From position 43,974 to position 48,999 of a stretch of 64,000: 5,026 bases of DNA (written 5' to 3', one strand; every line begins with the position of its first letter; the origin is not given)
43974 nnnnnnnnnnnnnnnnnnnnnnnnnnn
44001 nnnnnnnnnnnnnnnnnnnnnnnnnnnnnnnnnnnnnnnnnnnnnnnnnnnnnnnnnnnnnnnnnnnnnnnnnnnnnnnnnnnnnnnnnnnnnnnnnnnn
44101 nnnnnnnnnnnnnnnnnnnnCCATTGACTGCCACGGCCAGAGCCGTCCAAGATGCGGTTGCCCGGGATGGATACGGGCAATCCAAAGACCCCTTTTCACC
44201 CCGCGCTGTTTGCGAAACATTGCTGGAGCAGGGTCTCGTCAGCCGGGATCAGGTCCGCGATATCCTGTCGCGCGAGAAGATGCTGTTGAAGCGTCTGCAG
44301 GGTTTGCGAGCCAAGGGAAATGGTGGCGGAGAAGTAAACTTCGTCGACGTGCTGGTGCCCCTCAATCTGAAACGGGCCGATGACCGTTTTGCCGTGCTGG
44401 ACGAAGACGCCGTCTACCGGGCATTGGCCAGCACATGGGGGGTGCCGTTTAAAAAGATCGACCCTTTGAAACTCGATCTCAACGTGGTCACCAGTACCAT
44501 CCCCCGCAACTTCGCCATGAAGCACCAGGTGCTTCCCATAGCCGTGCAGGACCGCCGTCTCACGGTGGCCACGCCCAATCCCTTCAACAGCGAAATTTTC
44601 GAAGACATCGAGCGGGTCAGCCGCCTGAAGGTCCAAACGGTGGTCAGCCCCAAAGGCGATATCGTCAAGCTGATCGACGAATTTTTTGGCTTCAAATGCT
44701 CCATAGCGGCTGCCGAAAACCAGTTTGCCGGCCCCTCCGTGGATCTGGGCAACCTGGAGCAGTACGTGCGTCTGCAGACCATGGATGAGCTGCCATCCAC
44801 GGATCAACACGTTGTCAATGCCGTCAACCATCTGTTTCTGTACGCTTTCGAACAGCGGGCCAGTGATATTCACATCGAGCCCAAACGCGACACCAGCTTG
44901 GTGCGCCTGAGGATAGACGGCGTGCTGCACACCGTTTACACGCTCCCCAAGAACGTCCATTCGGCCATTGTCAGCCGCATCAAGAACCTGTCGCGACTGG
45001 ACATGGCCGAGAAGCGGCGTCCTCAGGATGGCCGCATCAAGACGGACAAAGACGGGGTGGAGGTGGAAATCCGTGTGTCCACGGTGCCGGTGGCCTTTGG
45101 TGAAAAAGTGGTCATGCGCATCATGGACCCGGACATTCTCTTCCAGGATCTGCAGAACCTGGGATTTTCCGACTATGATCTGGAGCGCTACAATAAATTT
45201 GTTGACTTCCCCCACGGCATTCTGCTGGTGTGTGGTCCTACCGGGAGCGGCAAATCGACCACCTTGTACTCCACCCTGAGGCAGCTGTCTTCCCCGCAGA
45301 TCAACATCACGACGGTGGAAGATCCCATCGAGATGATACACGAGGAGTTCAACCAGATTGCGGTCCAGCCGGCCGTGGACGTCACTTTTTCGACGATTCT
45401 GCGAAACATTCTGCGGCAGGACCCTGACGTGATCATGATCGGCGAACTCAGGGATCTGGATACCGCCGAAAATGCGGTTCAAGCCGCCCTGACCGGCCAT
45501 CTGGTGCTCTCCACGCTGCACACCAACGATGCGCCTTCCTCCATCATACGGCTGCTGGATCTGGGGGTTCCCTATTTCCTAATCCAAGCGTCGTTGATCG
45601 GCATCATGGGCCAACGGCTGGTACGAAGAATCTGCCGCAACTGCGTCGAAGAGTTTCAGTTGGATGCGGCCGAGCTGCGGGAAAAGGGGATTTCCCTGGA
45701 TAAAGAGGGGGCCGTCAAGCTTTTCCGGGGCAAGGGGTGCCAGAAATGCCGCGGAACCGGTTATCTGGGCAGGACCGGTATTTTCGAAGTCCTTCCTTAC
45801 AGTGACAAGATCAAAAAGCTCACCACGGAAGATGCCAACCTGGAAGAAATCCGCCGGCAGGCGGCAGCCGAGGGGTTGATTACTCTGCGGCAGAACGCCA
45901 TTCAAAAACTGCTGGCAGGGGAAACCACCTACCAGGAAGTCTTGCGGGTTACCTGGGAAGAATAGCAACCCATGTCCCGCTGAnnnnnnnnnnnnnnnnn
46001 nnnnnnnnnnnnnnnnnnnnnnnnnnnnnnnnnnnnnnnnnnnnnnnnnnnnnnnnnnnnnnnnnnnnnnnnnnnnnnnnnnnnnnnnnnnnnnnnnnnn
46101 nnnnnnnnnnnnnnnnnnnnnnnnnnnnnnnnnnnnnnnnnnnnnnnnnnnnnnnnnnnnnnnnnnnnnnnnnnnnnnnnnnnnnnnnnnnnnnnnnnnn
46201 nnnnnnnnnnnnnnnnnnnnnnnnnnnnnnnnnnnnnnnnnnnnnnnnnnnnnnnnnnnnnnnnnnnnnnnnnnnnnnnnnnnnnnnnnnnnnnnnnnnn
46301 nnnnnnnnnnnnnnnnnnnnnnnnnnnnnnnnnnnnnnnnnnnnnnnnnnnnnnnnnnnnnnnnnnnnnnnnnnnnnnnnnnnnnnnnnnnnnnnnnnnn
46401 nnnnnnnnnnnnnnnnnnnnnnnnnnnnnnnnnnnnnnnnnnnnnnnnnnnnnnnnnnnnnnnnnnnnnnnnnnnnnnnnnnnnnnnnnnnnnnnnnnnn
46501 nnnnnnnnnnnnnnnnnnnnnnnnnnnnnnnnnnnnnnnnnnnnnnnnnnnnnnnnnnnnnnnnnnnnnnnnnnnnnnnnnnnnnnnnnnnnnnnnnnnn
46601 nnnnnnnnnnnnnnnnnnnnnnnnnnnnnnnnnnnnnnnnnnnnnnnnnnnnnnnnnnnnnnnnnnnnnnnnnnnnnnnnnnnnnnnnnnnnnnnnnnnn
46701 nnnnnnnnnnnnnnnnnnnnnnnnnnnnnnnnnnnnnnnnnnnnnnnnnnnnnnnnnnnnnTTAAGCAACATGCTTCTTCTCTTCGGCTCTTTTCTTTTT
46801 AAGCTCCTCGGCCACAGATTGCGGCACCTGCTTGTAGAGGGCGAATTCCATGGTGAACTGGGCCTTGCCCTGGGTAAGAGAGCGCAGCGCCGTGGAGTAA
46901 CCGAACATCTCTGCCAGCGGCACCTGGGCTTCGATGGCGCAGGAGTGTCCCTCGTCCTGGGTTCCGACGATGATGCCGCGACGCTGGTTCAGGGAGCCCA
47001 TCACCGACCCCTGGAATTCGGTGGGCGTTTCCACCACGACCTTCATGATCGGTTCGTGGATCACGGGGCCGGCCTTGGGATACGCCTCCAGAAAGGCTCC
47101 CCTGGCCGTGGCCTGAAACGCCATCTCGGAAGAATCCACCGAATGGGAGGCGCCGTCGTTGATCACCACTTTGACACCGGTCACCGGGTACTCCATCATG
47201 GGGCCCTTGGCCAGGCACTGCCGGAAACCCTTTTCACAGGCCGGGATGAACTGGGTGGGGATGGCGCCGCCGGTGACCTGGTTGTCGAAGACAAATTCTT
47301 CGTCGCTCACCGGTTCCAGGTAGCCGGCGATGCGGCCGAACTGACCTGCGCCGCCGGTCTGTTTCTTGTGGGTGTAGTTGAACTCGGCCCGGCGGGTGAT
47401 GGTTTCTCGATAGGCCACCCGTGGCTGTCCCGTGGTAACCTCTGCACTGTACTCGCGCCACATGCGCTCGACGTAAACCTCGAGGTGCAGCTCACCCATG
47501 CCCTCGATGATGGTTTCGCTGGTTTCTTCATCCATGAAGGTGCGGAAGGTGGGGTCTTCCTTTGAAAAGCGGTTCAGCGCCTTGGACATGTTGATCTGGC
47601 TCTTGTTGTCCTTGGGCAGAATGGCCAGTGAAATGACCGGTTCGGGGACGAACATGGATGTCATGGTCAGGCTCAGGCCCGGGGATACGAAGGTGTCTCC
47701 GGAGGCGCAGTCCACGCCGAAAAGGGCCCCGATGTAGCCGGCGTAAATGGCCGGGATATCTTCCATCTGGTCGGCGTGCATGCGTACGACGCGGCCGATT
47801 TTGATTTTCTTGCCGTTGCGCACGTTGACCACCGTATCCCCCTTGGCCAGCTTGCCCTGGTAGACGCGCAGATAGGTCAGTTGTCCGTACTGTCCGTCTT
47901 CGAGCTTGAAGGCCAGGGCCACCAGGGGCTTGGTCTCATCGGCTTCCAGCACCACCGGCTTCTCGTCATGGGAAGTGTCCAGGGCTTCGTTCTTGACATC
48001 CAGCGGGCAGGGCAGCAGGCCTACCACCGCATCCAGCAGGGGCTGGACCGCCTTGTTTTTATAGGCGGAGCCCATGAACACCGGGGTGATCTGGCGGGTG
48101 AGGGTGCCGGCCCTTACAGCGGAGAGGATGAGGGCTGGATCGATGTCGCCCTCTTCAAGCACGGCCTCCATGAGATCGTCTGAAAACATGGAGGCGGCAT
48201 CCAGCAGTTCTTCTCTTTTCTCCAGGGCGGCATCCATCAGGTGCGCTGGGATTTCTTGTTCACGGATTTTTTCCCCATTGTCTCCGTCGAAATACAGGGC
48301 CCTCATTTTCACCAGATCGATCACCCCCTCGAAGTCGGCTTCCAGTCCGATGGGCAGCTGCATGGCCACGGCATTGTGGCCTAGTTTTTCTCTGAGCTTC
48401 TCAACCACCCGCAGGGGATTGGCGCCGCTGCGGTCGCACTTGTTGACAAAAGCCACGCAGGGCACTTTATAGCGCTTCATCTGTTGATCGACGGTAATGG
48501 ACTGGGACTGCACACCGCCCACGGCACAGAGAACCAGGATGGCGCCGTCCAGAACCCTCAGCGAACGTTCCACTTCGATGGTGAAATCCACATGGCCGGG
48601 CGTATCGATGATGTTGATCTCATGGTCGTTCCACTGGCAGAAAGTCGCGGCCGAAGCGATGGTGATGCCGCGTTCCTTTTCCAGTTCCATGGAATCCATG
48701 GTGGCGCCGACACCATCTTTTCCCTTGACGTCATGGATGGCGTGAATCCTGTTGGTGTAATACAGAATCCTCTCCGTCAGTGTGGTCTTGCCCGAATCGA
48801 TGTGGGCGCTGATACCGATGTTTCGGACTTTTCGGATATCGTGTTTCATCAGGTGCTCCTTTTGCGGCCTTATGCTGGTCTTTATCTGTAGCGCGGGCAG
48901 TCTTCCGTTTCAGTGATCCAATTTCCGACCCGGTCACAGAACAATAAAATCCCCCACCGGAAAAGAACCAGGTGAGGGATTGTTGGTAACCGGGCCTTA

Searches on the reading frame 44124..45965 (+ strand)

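Call 56: search_protein_families(library=pfam, proteins=[window:44124-45965:+], max_evalue=0.00001)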
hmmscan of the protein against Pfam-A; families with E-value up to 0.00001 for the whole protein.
window:44124-45965:+ (613 aa): 2 families
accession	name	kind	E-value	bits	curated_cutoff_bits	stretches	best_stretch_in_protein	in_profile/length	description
PF00437.27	T2SSE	-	1.2e-122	409.6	24.9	1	227-608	5-370/370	Type II/IV secretion system protein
PF05157.20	MshEN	-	2.8e-19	69.3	23.1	1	105-189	1-85/90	MshEN domain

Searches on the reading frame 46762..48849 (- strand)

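Call 56: search_protein_families(library=pfam, proteins=[window:46762-48849:-], max_evalue=0.00001)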
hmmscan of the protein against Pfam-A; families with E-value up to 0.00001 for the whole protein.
window:46762-48849:- (695 aa): 6 families
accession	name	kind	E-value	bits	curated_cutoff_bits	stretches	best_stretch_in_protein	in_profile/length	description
PF00009.33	GTP_EFTU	-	2.2e-61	207.2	26.5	1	7-280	2-187/188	Elongation factor Tu GTP binding domain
PF03764.24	EFG_IV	-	8.8e-40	135.7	24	1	476-593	1-120/121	Elongation factor G, domain IV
PF14492.12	EFG_III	-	2.8e-29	101.4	27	1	401-474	1-74/75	Elongation Factor G, domain III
PF00679.30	EFG_C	-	3.2e-29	101.2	27.9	1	597-682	2-88/89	Elongation factor G C-terminus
PF03144.31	GTP_EFTU_D2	-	1.3e-14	54.8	30.3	1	322-387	1-72/73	Elongation factor Tu domain 2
PF22042.2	EF-G_D2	-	7.7e-12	45.6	27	1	313-388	6-82/84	Elongation factor G domain 2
